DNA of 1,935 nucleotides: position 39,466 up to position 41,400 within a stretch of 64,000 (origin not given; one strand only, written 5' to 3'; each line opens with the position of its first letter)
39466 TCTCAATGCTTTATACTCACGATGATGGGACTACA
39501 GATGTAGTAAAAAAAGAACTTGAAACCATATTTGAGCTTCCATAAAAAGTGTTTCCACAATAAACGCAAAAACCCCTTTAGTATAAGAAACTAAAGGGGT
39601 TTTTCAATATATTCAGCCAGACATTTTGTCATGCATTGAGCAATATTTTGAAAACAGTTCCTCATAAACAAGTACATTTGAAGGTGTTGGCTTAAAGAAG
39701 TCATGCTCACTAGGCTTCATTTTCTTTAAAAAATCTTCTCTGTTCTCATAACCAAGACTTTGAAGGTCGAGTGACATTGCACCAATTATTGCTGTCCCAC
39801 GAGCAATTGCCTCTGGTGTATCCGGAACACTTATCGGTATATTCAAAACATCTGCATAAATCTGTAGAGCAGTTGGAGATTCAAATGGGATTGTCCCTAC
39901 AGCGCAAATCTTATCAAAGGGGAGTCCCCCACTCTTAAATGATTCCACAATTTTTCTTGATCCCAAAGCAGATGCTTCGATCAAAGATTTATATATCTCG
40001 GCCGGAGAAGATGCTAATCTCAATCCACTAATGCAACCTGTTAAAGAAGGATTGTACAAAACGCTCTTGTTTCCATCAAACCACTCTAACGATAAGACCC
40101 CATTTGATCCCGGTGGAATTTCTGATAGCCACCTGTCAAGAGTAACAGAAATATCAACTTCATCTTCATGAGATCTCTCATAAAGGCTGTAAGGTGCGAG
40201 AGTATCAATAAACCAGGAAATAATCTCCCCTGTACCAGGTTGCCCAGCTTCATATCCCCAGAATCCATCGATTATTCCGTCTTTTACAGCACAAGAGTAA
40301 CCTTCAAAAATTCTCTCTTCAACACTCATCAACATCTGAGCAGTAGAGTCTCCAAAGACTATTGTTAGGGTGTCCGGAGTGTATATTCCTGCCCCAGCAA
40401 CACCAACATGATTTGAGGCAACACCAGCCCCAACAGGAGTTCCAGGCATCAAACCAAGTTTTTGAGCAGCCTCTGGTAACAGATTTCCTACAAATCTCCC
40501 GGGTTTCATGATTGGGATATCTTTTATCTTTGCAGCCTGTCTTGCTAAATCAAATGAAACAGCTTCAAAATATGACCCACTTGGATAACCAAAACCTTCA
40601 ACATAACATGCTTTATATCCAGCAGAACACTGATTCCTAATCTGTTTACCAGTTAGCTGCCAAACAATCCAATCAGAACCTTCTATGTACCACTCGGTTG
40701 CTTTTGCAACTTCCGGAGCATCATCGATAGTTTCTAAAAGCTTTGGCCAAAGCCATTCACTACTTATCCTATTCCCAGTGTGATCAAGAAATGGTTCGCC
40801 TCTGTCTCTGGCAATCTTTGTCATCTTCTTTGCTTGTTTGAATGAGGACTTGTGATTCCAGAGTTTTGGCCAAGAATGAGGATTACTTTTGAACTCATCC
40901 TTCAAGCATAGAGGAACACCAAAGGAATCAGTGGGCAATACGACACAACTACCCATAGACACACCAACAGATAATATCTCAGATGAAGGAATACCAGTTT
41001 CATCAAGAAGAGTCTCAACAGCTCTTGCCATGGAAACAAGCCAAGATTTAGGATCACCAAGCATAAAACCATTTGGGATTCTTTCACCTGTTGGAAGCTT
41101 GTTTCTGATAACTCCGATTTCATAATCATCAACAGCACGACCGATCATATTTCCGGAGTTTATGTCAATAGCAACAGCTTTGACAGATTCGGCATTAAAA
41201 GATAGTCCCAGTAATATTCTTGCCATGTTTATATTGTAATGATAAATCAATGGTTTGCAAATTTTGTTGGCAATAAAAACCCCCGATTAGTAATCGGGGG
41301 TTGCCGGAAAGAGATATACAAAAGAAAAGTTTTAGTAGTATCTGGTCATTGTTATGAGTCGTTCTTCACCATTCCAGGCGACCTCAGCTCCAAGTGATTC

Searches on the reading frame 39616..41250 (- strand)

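Call 69: search_protein_families(library=pfam, proteins=[window:39616-41250:-], max_evalue=0.00001)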
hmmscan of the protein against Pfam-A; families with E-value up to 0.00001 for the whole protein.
window:39616-41250:- (545 aa): 2 families
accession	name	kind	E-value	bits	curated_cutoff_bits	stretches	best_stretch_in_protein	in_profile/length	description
PF02782.22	FGGY_C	-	5.2e-29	101.9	27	1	296-493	2-197/198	FGGY family of carbohydrate kinases, C-terminal domain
PF00370.27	FGGY_N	-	1.5e-08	35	28.8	1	14-283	3-242/245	FGGY family of carbohydrate kinases, N-terminal domain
